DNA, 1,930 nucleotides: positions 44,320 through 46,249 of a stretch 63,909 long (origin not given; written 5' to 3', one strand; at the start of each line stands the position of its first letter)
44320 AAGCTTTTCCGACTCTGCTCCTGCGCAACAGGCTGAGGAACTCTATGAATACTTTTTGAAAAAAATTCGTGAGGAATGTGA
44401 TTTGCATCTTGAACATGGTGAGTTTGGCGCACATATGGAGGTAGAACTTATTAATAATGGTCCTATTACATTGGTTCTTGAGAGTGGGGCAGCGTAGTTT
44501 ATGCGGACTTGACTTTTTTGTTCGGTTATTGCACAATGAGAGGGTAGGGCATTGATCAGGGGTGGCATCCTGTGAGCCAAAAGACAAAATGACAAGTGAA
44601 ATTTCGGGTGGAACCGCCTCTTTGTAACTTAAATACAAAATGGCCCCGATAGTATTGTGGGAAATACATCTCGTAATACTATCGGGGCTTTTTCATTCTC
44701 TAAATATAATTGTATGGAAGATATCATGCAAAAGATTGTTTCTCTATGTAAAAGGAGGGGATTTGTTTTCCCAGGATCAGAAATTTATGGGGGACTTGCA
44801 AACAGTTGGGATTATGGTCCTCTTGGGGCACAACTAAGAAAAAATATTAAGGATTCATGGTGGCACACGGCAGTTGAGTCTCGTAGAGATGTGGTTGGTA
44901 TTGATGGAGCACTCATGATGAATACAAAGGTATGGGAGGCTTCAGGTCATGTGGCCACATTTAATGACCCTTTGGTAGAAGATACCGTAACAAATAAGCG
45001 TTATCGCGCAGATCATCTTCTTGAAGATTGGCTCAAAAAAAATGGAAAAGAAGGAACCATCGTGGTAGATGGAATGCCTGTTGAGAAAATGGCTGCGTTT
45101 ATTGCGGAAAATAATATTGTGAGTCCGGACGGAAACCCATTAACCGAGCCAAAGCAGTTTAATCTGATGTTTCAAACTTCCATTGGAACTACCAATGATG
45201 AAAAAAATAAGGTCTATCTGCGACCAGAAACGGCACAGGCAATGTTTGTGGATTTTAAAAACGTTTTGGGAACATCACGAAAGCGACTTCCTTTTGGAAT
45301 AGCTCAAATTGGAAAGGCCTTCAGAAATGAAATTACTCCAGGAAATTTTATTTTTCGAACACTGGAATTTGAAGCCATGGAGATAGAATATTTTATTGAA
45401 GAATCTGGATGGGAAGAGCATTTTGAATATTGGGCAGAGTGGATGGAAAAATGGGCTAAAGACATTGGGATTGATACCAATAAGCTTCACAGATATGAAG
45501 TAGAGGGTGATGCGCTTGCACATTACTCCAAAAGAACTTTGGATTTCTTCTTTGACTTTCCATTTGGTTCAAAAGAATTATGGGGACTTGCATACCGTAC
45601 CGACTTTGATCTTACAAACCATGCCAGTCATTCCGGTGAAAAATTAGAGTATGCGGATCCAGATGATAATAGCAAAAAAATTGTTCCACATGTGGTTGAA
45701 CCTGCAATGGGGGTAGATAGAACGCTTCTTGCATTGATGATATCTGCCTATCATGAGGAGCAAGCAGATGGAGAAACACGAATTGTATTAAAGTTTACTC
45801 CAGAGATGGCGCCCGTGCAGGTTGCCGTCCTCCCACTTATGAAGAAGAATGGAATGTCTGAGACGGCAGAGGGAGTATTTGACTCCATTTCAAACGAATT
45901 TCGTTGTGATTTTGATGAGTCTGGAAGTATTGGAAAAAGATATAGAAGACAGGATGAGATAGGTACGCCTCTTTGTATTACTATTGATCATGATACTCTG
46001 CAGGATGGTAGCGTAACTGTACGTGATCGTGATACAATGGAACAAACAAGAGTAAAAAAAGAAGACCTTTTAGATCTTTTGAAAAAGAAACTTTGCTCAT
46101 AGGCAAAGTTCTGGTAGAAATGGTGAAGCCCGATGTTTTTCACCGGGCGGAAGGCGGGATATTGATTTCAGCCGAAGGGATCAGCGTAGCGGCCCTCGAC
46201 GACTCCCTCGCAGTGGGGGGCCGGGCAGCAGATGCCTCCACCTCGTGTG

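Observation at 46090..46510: GC-rich island 2: a minus-strand transcription unit of about 380 nt, wedged between glyQS and the M16 peptidase gene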

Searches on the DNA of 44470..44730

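Call 78: search_rna_families(source=window, start=44470, end=44730, threshold=evalue, max_evalue=1, show_alignments=1)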
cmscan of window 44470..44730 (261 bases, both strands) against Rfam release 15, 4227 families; matches with E-value up to 1: 5.
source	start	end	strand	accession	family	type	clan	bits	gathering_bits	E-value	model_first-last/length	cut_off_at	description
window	44640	44693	+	RF00042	CopA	Gene; antisense;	-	24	60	0.028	32-89/92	no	CopA-like RNA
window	44643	44706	-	RF02822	Srn266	Gene; sRNA;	-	23.2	63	0.1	45-112/112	no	Streptococcus RNA 266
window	44635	44715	-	RF00042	CopA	Gene; antisense;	-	19.7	60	0.28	1-92/92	no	CopA-like RNA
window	44635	44694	+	RF04157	MIR9486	Gene; miRNA;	-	19.2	100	0.16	1-119/119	no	MIR9486 microRNA precursor family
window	44630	44699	+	RF00969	mir-556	Gene; miRNA;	-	19.2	84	0.38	1-88/88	no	mir-556 microRNA precursor family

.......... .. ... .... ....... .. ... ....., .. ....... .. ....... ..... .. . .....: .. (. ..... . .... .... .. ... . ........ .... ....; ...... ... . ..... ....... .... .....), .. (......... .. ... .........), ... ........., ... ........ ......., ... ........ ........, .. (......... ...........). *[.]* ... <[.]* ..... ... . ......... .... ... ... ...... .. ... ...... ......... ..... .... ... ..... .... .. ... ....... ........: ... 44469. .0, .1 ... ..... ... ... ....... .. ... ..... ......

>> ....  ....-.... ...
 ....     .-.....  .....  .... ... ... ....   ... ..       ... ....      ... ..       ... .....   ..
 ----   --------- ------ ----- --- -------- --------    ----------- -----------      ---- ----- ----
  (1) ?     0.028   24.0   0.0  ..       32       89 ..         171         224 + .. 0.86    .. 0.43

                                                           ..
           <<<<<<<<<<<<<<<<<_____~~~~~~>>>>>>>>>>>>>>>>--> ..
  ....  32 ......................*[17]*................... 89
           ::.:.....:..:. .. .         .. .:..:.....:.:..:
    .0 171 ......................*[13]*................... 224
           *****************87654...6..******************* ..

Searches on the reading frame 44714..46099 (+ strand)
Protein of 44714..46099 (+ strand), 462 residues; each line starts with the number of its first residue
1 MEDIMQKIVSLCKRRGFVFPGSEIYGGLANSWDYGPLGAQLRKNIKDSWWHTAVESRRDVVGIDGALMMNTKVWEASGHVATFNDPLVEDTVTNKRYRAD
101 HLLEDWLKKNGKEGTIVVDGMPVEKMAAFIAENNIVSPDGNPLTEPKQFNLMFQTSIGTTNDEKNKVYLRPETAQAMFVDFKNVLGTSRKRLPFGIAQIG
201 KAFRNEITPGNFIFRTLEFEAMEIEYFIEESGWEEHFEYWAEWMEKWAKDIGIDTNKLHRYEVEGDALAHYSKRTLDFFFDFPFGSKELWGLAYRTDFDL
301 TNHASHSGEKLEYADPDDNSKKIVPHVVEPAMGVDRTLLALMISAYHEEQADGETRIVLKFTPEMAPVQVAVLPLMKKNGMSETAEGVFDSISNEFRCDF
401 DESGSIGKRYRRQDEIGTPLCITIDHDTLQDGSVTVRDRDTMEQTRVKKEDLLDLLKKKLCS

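Call 62: find_homologous_proteins(query=window:44714-46099:+, max_evalue=1e-150)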
Query window:44714-46099:+ (462 aa): 4019 proteins with E <= 1e-150 among 8000 candidates; the best 120 are listed.
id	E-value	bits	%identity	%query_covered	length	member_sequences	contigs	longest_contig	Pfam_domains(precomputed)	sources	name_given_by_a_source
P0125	0.0e+0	1075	100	100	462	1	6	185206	PF03129.26,PF00587.31,PF28494.1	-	-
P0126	4.2e-250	849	77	100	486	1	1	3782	PF03129.26,PF00587.31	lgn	-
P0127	8.9e-231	785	73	98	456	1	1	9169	PF03129.26,PF00587.31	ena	-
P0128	5.2e-230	782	72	99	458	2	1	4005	PF03129.26,PF00587.31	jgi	-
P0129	1.8e-225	767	70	99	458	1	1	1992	PF03129.26,PF00587.31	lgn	-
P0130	4.2e-225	766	70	99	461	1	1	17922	PF03129.26,PF00587.31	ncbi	-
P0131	8.4e-223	759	70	100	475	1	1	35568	PF03129.26,PF00587.31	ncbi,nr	ncbi:glycine--tRNA ligase [Candidatus Nomurabacteria bacterium]|nr:glycine--tRNA ligase [Candidatus 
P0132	1.7e-217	741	67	100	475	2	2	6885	PF03129.26,PF00587.31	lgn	-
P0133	3.0e-216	737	67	99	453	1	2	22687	PF03129.26,PF00587.31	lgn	-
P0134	6.8e-216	736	69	99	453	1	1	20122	PF03129.26,PF00587.31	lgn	-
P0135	2.4e-215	734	69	97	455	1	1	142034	PF03129.26,PF00587.31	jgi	jgi:glycyl-tRNA synthetase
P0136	5.4e-215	733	68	100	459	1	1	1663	PF03129.26,PF00587.31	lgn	-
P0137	2.0e-213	728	68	99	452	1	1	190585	PF03129.26,PF00587.31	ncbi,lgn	-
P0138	6.0e-213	726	67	99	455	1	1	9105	PF03129.26,PF00587.31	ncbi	-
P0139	6.0e-213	726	67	99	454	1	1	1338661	PF03129.26,PF00587.31,PF28494.1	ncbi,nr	ncbi:glycine--tRNA ligase [Candidatus Peregrinibacteria bacterium]|nr:MAG: glycine--tRNA ligase [Can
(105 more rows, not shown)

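Call 63: find_encoding_contigs(protein=P0126, flank=3000, max_places=3)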
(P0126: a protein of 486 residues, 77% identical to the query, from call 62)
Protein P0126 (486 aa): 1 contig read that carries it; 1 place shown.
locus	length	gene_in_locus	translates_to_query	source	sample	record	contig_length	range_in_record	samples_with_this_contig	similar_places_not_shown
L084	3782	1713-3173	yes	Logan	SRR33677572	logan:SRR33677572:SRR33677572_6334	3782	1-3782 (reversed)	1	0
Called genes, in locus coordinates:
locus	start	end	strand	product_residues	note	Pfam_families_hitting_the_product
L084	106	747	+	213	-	PF04343:DUF488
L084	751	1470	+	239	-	-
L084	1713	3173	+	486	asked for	PF00587:tRNA-synt_2b, PF03129:HGTP_anticodon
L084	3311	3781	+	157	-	?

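Call 64: find_encoding_contigs(protein=P0128, flank=3000, max_places=3)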
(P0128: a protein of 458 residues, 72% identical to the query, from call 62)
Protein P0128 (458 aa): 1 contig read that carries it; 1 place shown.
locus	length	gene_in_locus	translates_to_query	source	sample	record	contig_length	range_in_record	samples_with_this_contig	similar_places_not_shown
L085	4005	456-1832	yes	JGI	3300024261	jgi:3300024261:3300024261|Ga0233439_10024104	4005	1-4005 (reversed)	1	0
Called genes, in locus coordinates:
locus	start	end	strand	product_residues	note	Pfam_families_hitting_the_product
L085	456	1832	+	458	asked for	PF00587:tRNA-synt_2b, PF03129:HGTP_anticodon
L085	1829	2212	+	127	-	-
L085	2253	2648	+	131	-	-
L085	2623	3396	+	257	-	-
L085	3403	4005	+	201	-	?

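Call 65: find_encoding_contigs(protein=P0127, flank=3000, max_places=3)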
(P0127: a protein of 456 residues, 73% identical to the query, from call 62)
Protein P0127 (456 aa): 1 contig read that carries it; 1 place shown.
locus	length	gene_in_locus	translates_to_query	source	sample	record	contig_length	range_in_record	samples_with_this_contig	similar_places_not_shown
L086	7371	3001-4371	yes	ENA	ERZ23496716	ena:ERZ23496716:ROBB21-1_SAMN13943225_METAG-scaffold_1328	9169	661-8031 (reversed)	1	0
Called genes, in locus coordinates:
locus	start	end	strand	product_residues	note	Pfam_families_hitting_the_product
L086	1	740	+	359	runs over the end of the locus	PF25852:DUF6242_C (faint), PF14870:PSII_BNR (faint), PF15902:Sortilin-Vps10 (weak)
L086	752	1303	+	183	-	PF01765:RRF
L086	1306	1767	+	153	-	PF02580:Tyr_Deacylase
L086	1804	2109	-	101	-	-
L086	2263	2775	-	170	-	-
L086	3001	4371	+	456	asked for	PF00587:tRNA-synt_2b, PF03129:HGTP_anticodon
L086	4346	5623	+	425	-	PF00675:Peptidase_M16, PF05193:Peptidase_M16_C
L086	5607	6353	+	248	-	PF00121:TIM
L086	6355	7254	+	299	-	-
